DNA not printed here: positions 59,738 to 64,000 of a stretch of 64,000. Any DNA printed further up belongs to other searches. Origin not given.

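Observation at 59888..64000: Complete SpCas9-sized type II cas9 ends 18 nt before the window edge; the rest of the CRISPR-Cas locus should lie just downstream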

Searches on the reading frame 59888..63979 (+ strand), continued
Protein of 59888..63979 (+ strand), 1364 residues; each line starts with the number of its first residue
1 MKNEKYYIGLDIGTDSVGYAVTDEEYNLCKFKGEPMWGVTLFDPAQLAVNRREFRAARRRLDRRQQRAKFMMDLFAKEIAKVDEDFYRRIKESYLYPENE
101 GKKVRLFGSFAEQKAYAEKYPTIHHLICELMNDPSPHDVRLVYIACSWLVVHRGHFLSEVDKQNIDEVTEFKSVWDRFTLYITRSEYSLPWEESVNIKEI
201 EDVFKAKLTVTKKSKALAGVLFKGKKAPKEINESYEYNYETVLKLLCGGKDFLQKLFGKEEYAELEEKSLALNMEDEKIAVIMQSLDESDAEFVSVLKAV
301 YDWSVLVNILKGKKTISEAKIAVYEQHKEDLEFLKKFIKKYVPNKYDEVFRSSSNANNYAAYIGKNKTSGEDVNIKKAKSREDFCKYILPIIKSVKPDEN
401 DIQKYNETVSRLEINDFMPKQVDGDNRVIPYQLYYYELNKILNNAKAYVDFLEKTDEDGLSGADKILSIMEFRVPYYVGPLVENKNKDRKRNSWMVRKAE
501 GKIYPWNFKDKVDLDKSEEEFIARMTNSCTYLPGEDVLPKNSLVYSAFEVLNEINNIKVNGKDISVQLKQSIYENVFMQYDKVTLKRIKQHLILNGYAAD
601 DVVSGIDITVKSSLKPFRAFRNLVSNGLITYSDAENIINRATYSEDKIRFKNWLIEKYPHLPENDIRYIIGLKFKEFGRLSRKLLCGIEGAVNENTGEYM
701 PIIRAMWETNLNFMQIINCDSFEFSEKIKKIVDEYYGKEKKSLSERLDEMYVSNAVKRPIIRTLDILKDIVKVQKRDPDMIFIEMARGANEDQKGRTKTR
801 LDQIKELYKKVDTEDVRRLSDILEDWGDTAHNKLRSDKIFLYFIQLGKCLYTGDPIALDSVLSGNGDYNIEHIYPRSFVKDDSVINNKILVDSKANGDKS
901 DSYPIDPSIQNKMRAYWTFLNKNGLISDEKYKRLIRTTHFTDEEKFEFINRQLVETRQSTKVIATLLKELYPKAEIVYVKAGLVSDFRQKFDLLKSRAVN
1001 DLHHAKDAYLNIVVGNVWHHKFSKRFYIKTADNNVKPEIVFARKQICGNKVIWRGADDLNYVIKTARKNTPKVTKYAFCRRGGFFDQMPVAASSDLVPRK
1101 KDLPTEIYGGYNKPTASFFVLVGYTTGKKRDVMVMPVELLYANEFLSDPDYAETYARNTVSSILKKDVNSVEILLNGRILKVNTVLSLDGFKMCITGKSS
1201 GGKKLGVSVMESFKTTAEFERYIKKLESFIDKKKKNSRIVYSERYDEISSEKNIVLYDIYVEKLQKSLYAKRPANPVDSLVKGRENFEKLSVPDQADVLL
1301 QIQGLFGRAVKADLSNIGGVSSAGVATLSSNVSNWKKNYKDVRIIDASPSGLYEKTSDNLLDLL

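Call 15: find_homologous_proteins(query=window:59888-63979:+, max_evalue=1e-50)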
Query window:59888-63979:+ (1364 aa): 3076 proteins with E <= 1e-50 among 8000 candidates; the best 120 are listed.
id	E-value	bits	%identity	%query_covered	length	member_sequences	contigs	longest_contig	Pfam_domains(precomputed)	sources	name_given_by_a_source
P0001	0.0e+0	3074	100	100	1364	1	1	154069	PF16592.11,PF13395.13,PF22702.3,PF16593.12,PF16595.11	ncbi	-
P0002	0.0e+0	2715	87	100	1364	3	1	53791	PF16592.11,PF13395.13,PF22702.3,PF16593.12,PF16595.11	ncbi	-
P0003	0.0e+0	2456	78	100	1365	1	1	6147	PF16592.11,PF13395.13,PF22702.3,PF16593.12,PF16595.11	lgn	-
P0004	0.0e+0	2186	71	100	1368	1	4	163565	PF16592.11,PF13395.13,PF22702.3,PF16593.12,PF16595.11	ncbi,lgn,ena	-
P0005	0.0e+0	2176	70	100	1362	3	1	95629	PF16592.11,PF13395.13,PF22702.3,PF16593.12,PF16595.11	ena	-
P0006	0.0e+0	2174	70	100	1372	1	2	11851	PF16592.11,PF13395.13,PF22702.3,PF16593.12,PF16595.11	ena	-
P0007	0.0e+0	2156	69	100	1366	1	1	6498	PF16592.11,PF13395.13,PF22702.3,PF16593.12,PF16595.11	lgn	-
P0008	0.0e+0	2134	68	100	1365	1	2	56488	PF16592.11,PF13395.13,PF22702.3,PF16593.12,PF16595.11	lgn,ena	-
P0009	0.0e+0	2131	69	100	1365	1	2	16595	PF16592.11,PF13395.13,PF22702.3,PF16593.12,PF16595.11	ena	-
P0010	0.0e+0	2122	68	100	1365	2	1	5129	PF16592.11,PF13395.13,PF22702.3,PF16593.12,PF16595.11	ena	-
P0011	0.0e+0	2117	68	100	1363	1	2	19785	PF16592.11,PF13395.13,PF22702.3,PF16593.12,PF16595.11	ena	-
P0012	0.0e+0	2114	68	100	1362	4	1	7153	PF16592.11,PF13395.13,PF22702.3,PF16593.12,PF16595.11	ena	-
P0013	0.0e+0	2108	69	100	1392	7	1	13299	PF16592.11,PF13395.13,PF22702.3,PF16593.12,PF16595.11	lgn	-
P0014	0.0e+0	2106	68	100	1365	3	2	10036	PF16592.11,PF13395.13,PF22702.3,PF16593.12,PF16595.11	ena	-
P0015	0.0e+0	2106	68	100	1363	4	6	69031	PF16592.11,PF13395.13,PF22702.3,PF16593.12,PF16595.11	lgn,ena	-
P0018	0.0e+0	2096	67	100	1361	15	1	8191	PF16592.11,PF13395.13,PF22702.3,PF16593.12,PF16595.11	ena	-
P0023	0.0e+0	2075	67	100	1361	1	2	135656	PF16592.11,PF13395.13,PF22702.3,PF16593.12,PF16595.11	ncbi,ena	-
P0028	0.0e+0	2064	66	100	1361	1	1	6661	PF16592.11,PF13395.13,PF22702.3,PF16593.12,PF16595.11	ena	-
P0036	0.0e+0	2040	67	100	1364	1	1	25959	PF16592.11,PF13395.13,PF22702.3,PF16593.12,PF16595.11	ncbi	-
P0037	0.0e+0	2038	66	100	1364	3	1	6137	PF16592.11,PF13395.13,PF22702.3,PF16593.12,PF16595.11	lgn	-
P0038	0.0e+0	2038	66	100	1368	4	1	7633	PF16592.11,PF13395.13,PF22702.3,PF16593.12,PF16595.11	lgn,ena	-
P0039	0.0e+0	2036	68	100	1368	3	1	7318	PF16592.11,PF13395.13,PF22702.3,PF16593.12,PF16595.11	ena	-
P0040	0.0e+0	2036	66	100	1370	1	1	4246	PF16592.11,PF13395.13,PF22702.3,PF16593.12,PF16595.11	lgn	-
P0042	0.0e+0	2028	66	100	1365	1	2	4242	PF16592.11,PF13395.13,PF22702.3,PF16593.12,PF16595.11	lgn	-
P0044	0.0e+0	2023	66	100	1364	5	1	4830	PF16592.11,PF13395.13,PF22702.3,PF16593.12,PF16595.11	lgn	-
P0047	0.0e+0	2019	66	100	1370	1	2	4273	PF16592.11,PF13395.13,PF22702.3,PF16593.12,PF16595.11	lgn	-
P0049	0.0e+0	2016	66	100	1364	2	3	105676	PF16592.11,PF13395.13,PF22702.3,PF16593.12,PF16595.11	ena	-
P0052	0.0e+0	2013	67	100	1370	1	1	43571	PF16592.11,PF13395.13,PF22702.3,PF16593.12,PF16595.11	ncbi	-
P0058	0.0e+0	2001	63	100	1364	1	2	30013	PF16592.11,PF13395.13,PF22702.3,PF16593.12,PF16595.11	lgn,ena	-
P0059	0.0e+0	2000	65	100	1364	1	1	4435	PF16592.11,PF13395.13,PF22702.3,PF16593.12,PF16595.11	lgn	-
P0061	0.0e+0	1997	65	100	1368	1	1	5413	PF16592.11,PF13395.13,PF22702.3,PF16593.12,PF16595.11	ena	-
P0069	0.0e+0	1986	65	100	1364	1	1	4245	PF16592.11,PF13395.13,PF22702.3,PF16593.12,PF16595.11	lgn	-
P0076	0.0e+0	1976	64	100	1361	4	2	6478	PF16592.11,PF13395.13,PF22702.3,PF16593.12,PF16595.11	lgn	-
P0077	0.0e+0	1975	63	100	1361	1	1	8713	PF16592.11,PF13395.13,PF22702.3,PF16593.12,PF16595.11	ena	-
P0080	0.0e+0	1971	65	100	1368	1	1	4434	PF16592.11,PF13395.13,PF22702.3,PF16593.12,PF16595.11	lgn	-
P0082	0.0e+0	1968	64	100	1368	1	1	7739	PF16592.11,PF13395.13,PF22702.3,PF16593.12,PF16595.11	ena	-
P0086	0.0e+0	1958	65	100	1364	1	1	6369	PF16592.11,PF13395.13,PF22702.3,PF16593.12,PF16595.11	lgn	-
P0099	0.0e+0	1944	63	100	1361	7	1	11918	PF16592.11,PF13395.13,PF22702.3,PF16593.12,PF16595.11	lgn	-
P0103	0.0e+0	1934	64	100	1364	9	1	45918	PF16592.11,PF13395.13,PF22702.3,PF16593.12,PF16595.11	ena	-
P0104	0.0e+0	1930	63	100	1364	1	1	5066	PF16592.11,PF13395.13,PF22702.3,PF16593.12,PF16595.11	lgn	-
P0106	0.0e+0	1927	64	100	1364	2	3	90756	PF16592.11,PF13395.13,PF22702.3,PF16593.12,PF16595.11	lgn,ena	-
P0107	0.0e+0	1927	64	100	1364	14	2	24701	PF16592.11,PF13395.13,PF22702.3,PF16593.12,PF16595.11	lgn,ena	-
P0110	0.0e+0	1921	63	100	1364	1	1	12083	PF16592.11,PF13395.13,PF22702.3,PF16593.12,PF16595.11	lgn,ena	-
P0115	0.0e+0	1912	64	100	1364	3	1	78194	PF16592.11,PF13395.13,PF22702.3,PF16593.12,PF16595.11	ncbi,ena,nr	ncbi:MAG: type II CRISPR RNA-guided endonuclease Cas9 [Clostridia bacterium]|nr:type II CRISPR RNA-g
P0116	0.0e+0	1909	63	100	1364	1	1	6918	PF16592.11,PF13395.13,PF22702.3,PF16593.12,PF16595.11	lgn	-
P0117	0.0e+0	1905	63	100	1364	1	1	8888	PF16592.11,PF13395.13,PF22702.3,PF16593.12,PF16595.11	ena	-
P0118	0.0e+0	1905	64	100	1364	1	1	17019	PF16592.11,PF13395.13,PF22702.3,PF16593.12,PF16595.11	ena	-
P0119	0.0e+0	1903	63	100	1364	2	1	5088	PF16592.11,PF13395.13,PF22702.3,PF16593.12,PF16595.11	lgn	-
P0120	0.0e+0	1901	63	100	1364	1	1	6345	PF16592.11,PF13395.13,PF22702.3,PF16593.12,PF16595.11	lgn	-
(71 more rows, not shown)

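Call 16: find_encoding_contigs(protein=P0001, flank=10000, max_places=4)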
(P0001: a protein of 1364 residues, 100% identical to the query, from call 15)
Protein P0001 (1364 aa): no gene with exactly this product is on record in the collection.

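Call 18: list_cluster_members(proteins=[P0001, P0003])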
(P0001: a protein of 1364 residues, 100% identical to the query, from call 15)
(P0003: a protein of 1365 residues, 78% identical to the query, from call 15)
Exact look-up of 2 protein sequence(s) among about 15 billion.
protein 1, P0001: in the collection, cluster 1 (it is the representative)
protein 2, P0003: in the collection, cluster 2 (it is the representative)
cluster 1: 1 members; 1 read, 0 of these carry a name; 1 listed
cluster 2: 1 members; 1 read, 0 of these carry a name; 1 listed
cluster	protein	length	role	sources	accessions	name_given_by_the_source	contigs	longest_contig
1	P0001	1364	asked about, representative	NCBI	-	-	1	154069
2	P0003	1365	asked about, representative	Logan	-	-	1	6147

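Call 19: find_encoding_contigs(protein=P0003, flank=10000, max_places=3)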
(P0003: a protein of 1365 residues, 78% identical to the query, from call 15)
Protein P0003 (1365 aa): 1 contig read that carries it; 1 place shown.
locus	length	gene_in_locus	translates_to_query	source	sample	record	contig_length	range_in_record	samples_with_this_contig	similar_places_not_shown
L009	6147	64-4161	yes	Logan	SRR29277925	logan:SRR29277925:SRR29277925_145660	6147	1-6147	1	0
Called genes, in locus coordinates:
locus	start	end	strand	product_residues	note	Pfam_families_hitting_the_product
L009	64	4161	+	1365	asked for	PF16593:Cas9-BH, PF16592:Cas9_REC, PF13395:HNH_4, PF22702:Cas9_RuvC, PF16595:Cas9_PI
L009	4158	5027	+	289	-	PF01867:Cas_Cas1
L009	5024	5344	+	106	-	PF09827:CRISPR_Cas2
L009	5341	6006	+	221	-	PF09711:Cas_Csn2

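Call 20: find_encoding_contigs(protein=P0004, flank=10000, max_places=3)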
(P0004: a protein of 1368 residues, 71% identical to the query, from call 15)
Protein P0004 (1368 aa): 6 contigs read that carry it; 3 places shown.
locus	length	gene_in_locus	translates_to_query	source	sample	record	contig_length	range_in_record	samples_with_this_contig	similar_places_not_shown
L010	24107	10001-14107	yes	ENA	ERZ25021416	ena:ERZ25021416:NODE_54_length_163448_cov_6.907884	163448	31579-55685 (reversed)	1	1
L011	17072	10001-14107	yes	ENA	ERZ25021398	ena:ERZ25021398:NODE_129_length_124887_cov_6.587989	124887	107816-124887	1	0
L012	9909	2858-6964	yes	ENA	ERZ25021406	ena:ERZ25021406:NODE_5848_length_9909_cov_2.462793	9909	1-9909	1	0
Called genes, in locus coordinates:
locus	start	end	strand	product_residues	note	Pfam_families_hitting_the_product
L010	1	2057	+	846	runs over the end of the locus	PF00403:HMA, PF00122:E1-E2_ATPase, PF00702:Hydrolase, PF08282:Hydrolase_3 (faint), PF00403:HMA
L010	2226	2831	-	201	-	PF05401:NodS, PF13489:Methyltransf_23, PF00398:RrnaAD (weak), PF01135:PCMT (weak), PF13847:Methyltransf_31, PF08241:Methyltransf_11, PF08242:Methyltransf_12, PF13649:Methyltransf_25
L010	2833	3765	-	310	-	PF00291:PALP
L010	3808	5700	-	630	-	PF00664:ABC_membrane, PF00005:ABC_tran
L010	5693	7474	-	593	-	PF00664:ABC_membrane, PF00005:ABC_tran, PF02463:SMC_N (faint)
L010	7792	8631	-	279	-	PF14808:TMEM164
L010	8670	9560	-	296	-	PF14808:TMEM164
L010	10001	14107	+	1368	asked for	PF16593:Cas9-BH, PF16592:Cas9_REC, PF13395:HNH_4, PF22702:Cas9_RuvC, PF16595:Cas9_PI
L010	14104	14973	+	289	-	PF01867:Cas_Cas1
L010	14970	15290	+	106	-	PF09827:CRISPR_Cas2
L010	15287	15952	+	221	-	PF09711:Cas_Csn2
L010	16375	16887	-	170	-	-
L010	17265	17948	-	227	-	PF01022:HTH_5 (weak), PF01047:MarR, PF08220:HTH_DeoR, PF12840:HTH_20 (weak), PF13412:HTH_24 (weak), PF25212:HVO_A0114 (weak), PF00455:DeoRC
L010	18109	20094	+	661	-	PF08282:Hydrolase_3 (faint), PF03332:PMM (weak), PF00465:Fe-ADH, PF13685:Fe-ADH_2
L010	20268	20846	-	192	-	PF18927:CrtO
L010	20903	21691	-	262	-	PF01636:APH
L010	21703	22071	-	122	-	-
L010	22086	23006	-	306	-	PF04389:Peptidase_M28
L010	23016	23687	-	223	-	PF01222:ERG4_ERG24 (weak), PF04191:PEMT, PF04140:ICMT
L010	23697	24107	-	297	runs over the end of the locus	PF02588:YitT_membrane, PF10035:DUF2179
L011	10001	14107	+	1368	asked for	PF16593:Cas9-BH, PF16592:Cas9_REC, PF13395:HNH_4, PF22702:Cas9_RuvC, PF16595:Cas9_PI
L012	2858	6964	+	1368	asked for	PF16593:Cas9-BH, PF16592:Cas9_REC, PF13395:HNH_4, PF22702:Cas9_RuvC, PF16595:Cas9_PI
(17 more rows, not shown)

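Call 32: find_related_loci(query=window:59888-63979:+, collection=metagenome_contigs, flank=4000)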
Query window:59888-63979:+ (1364 aa) in metagenome_contigs; peptide patterns used: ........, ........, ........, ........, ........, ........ (x = any residue, [..] = any of these).
98 stretches matched a pattern; 9 encode a relative of the query (tblastn E <= 1e-3); 9 distinct loci.
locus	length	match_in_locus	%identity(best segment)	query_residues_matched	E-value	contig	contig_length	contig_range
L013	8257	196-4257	50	1-1359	0e+0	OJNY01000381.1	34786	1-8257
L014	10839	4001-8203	46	1-1361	0e+0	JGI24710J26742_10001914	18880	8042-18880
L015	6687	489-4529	37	6-1364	0e+0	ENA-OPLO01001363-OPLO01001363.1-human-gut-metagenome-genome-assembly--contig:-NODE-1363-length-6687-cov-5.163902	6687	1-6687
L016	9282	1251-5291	37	6-1364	0e+0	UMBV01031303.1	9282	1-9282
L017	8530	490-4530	37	6-1364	0e+0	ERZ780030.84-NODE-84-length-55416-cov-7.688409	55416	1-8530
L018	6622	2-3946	36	38-1364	0e+0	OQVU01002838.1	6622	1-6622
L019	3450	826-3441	35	3-865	5e-142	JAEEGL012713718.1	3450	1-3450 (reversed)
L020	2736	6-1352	53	917-1364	3e-143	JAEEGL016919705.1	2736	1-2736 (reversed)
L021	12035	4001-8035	36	6-1360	0e+0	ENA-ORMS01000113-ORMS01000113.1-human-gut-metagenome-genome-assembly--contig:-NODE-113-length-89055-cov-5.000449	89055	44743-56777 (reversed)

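Call 33: find_encoding_contigs(protein=P0005, flank=3500, max_places=2)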
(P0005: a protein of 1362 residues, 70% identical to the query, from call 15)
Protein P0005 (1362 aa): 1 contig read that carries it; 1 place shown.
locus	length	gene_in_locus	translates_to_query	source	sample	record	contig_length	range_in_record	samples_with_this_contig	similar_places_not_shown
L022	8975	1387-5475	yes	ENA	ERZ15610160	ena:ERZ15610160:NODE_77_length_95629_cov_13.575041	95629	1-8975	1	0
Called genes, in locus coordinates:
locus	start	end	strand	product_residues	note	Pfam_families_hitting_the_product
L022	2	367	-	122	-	?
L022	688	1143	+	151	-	-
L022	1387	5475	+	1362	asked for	PF16593:Cas9-BH, PF16592:Cas9_REC, PF13395:HNH_4, PF22702:Cas9_RuvC, PF16595:Cas9_PI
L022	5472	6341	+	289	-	PF01867:Cas_Cas1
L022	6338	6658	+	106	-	PF09827:CRISPR_Cas2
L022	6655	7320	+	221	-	PF09711:Cas_Csn2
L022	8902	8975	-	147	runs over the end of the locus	PF01989:AcnX_swivel_put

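Call 34: find_encoding_contigs(protein=P0042, flank=3500, max_places=3)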
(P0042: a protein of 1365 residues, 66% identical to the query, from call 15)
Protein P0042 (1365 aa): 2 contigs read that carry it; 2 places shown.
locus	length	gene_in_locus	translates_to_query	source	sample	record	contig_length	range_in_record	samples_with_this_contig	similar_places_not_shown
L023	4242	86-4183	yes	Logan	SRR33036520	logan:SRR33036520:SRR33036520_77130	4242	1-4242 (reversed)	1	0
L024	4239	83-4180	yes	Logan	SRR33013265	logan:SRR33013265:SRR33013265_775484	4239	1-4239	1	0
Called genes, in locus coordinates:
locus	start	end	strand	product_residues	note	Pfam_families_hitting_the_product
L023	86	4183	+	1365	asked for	PF16593:Cas9-BH, PF16592:Cas9_REC, PF13395:HNH_4, PF22702:Cas9_RuvC, PF16595:Cas9_PI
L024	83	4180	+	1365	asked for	PF16593:Cas9-BH, PF16592:Cas9_REC, PF13395:HNH_4, PF22702:Cas9_RuvC, PF16595:Cas9_PI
